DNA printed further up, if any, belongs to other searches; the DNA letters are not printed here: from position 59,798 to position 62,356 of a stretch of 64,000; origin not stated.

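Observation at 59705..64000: AraC-divergent locus: two secreted paralogs with three copies of an unassigned ~225-aa domain, a tiny acidic ORF and a metallophosphoesterase module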

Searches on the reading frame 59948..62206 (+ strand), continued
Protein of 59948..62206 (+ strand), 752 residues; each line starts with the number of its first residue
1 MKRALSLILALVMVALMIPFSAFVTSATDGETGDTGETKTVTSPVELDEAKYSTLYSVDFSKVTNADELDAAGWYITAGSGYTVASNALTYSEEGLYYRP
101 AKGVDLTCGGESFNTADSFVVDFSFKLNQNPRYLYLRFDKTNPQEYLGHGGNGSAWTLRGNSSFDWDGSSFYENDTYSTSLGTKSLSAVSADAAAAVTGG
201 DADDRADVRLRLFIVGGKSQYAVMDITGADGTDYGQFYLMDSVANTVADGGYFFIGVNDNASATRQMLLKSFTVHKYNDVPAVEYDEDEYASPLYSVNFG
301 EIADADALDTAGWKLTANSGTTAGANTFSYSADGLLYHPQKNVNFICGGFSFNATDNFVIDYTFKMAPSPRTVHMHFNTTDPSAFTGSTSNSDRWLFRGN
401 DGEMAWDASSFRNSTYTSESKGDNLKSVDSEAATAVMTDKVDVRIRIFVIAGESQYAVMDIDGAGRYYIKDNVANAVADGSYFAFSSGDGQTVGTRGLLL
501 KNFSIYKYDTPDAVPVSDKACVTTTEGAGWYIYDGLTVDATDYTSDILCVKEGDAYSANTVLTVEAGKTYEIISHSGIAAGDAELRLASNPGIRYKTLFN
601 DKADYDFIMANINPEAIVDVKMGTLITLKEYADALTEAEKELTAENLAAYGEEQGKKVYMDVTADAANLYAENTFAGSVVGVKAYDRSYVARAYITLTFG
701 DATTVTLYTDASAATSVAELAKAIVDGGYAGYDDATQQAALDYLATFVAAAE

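Call 56: find_encoding_contigs(protein=P0008, flank=8000, max_places=2)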
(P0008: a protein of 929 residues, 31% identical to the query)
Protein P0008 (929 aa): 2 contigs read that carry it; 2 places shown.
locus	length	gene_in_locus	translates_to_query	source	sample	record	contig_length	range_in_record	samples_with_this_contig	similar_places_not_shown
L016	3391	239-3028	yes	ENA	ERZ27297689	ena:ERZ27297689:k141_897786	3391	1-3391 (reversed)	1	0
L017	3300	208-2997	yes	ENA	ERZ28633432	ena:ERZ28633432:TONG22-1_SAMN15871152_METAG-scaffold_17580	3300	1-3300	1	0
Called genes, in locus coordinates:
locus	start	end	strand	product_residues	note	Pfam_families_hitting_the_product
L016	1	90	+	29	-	?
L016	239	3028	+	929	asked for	-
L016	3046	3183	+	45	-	-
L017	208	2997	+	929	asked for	-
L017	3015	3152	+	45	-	-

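Call 59: search_protein_families(library=phrogs, proteins=[P0007, window:59948-62203:+, L014:9273-9395:+, L001:12528-14756:+], max_evalue=0.1)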
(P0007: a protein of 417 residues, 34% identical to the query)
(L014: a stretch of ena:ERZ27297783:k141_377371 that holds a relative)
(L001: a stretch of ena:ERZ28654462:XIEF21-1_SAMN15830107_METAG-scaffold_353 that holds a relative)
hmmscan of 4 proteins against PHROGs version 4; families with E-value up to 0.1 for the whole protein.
P0007 (417 aa): 0 families

window:59948-62203:+ (752 aa): 0 families

L014:9273-9395:+ (41 aa): 0 families

L001:12528-14756:+ (743 aa): 3 families
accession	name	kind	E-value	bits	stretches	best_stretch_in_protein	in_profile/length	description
phrog_1649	-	other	2.4e-08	34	1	385-637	37-271/308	metallo-phosphoesterase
phrog_7158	-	unknown function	0.0016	18.2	0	532-571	393-434/554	-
phrog_31198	-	unknown function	0.067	14.2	0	405-448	20-60/89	-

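Call 85: search_protein_families(library=pfam, proteins=[L010:5786-7969:+], max_evalue=0.01)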
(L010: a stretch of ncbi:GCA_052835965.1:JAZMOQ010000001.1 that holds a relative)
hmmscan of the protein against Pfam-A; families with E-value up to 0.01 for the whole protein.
L010:5786-7969:+ (728 aa): 2 families
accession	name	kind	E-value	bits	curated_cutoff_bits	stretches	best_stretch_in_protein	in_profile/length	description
PF00753.33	Lactamase_B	-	4.9e-09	36.8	22.7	1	448-651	9-175/196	Metallo-beta-lactamase superfamily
PF12706.13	Lactamase_B_2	-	0.0002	21.4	27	1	481-635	25-156/200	Beta-lactamase superfamily domain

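Call 98: search_solved_structures(query=A10, max_evalue=1)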
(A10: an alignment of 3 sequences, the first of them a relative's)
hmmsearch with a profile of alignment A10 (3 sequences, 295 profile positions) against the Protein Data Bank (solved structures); distinct sequences matched with E-value up to 1: 7.
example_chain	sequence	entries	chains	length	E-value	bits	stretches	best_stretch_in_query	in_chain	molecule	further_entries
2dxl_A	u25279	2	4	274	0.0095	18.2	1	145-228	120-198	Phosphohydrolase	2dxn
2zo9_B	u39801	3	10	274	0.0096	18.2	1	145-228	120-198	Phosphohydrolase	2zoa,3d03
2hyp_A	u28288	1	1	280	0.034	16.4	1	135-270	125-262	Hypothetical protein RV0805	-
2hy1_A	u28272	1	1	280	0.034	16.4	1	135-270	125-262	Rv0805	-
2hyo_A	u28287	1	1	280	0.034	16.4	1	135-270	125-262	Rv0805N97A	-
3ib7_A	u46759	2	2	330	0.037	16.3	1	135-273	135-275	Icc protein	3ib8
6knb_A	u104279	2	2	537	0.73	12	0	11-80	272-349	DNA polymerase II small subunit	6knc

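Call 102: search_dna_similar(query=P0007, collection=phages, mode=protein, max_evalue=0.001, max_rows=10)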
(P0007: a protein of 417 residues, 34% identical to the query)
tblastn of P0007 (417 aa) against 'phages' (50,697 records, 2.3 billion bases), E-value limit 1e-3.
No match.

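Call 104: search_protein_families(library=pfam, proteins=[L010:11747-14005:+, L015:9864-11918:+], max_evalue=0.01)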
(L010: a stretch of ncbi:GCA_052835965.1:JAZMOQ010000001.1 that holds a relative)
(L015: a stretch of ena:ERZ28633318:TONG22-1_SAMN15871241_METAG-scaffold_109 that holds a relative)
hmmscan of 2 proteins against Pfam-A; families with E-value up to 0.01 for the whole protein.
L010:11747-14005:+ (753 aa): 0 families

L015:9864-11918:+ (685 aa): 0 families

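Call 105: find_encoding_contigs(protein=P0005, flank=1000, max_places=1)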
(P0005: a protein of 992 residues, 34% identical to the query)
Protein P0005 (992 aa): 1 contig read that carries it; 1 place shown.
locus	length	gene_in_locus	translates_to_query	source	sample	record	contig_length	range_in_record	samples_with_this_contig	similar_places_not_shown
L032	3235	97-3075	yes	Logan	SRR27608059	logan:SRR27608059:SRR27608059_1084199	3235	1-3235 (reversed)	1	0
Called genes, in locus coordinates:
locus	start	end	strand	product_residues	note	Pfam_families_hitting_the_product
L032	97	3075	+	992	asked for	-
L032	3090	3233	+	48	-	?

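Call 106: find_encoding_contigs(protein=P0006, flank=1000, max_places=1)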
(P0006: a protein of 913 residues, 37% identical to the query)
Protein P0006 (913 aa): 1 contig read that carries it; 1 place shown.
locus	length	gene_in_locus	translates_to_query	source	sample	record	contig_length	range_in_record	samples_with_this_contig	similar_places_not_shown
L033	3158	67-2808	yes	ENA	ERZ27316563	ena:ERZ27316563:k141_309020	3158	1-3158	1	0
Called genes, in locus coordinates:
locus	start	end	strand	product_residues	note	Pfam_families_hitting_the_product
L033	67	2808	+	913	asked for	-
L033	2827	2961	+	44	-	-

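Call 107: find_encoding_contigs(protein=P0009, flank=1000, max_places=1)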
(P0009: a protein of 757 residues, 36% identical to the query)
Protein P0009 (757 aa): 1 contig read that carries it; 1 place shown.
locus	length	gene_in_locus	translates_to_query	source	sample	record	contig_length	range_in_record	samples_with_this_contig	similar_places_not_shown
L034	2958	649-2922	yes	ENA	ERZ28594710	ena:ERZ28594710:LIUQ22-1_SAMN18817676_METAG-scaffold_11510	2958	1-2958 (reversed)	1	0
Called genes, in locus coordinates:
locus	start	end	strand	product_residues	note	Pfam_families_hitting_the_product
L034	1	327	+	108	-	?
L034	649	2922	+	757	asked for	-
